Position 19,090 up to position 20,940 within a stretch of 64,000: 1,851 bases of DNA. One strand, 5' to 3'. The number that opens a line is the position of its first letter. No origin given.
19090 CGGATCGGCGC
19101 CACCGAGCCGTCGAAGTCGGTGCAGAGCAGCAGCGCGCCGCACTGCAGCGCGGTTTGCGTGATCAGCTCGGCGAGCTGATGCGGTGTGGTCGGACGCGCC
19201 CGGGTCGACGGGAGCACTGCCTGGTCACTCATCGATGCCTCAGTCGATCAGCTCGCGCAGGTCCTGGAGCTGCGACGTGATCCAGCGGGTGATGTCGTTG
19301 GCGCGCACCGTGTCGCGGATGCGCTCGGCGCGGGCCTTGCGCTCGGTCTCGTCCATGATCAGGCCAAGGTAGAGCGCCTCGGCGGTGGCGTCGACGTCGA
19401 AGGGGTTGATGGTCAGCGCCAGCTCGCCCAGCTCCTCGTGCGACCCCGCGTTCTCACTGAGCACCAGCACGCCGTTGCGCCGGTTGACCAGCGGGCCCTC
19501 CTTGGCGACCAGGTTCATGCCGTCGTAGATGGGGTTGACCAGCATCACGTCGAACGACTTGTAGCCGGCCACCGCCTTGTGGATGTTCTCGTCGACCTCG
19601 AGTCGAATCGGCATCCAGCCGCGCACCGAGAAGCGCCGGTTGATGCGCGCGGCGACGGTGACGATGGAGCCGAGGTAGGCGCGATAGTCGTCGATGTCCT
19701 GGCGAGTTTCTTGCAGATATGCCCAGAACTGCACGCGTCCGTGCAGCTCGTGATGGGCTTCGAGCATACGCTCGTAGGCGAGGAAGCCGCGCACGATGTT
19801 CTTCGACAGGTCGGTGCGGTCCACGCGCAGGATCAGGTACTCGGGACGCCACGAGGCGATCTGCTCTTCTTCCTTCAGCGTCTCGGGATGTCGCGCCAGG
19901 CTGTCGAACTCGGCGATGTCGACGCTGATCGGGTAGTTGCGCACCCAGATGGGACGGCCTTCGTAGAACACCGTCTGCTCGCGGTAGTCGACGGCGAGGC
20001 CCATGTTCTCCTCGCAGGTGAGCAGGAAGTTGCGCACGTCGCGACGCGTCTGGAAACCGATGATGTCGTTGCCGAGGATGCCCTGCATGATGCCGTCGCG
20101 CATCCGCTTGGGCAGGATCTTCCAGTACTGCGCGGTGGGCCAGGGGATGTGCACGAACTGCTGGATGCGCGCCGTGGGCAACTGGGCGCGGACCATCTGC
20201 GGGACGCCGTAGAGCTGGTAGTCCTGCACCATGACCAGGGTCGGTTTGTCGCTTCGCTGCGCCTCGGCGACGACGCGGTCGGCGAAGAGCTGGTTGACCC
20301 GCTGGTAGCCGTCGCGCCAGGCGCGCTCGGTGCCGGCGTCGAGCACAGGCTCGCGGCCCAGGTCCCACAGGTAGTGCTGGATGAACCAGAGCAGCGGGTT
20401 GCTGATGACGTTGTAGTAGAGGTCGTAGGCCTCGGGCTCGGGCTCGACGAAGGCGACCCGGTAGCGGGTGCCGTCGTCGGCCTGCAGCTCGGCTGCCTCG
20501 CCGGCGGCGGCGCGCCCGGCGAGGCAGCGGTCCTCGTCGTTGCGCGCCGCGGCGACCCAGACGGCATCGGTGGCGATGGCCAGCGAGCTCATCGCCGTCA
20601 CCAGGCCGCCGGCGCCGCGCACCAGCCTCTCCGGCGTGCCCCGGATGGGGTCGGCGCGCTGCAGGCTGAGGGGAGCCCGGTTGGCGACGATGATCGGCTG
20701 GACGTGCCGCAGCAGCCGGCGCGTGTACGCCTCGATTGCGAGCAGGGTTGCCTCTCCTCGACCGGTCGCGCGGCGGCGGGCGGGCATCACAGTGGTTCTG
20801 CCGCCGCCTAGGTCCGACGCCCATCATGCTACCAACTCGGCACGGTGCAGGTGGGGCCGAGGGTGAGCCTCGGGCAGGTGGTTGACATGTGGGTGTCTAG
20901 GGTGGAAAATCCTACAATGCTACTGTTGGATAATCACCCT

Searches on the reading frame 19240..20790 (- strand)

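Call 58: search_protein_families(library=ncbifam, proteins=[window:19240-20790:-], max_evalue=0.00001)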
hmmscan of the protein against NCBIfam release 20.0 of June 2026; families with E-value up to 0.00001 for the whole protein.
window:19240-20790:- (516 aa): 4 families
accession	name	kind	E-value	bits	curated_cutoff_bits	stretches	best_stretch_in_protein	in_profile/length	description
NF011071.0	PRK14501.1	equivalog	1.4e-99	334.3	634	1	33-512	5-462/729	bifunctional alpha,alpha-trehalose-phosphate synthase (UDP-forming)/trehalose-phosphatase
TIGR02400.1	trehalose_OtsA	equivalog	1.2e-94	317.7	564.85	1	33-512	3-455/456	alpha,alpha-trehalose-phosphate synthase (UDP-forming)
NF007513.0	PRK10117.1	equivalog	2.8e-59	201.3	759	1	115-514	66-454/474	alpha,alpha-trehalose-phosphate synthase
TIGR02398.1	gluc_glyc_Psyn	equivalog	5.6e-59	200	569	1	65-512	31-481/487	glucosylglycerol-phosphate synthase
